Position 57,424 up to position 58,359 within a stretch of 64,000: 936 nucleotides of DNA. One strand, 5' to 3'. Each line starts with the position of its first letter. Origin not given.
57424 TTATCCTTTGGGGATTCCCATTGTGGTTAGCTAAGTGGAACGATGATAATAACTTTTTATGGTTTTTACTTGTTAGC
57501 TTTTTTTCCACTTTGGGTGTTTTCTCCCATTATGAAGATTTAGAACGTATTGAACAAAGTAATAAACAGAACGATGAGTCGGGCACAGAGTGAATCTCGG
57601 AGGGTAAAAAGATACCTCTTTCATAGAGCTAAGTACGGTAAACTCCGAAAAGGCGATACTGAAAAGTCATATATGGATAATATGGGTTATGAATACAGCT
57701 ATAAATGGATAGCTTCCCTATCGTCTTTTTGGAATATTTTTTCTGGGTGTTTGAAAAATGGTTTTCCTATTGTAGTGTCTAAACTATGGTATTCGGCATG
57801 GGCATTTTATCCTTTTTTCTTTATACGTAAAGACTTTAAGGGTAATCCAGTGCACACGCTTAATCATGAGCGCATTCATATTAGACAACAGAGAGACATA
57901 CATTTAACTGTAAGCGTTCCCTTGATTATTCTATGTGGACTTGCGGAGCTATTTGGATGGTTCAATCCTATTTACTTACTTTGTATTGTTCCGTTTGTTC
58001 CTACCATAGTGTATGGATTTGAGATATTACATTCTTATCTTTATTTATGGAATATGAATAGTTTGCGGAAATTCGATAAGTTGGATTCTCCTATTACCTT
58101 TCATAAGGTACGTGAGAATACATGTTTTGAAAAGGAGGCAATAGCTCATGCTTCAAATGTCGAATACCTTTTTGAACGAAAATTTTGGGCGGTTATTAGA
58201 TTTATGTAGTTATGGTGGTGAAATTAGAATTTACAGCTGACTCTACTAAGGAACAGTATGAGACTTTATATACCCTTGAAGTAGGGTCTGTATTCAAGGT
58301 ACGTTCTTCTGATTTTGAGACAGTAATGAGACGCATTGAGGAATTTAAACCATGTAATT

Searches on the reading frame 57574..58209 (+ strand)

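Call 42: search_protein_families(library=phrogs, proteins=[window:57574-58209:+], max_evalue=0.001)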
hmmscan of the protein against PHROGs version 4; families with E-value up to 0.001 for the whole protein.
window:57574-58209:+ (211 aa): 1 family
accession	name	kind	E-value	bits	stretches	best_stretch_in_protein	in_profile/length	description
phrog_15610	-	other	9.2e-09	36.3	0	73-110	14-48/105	protease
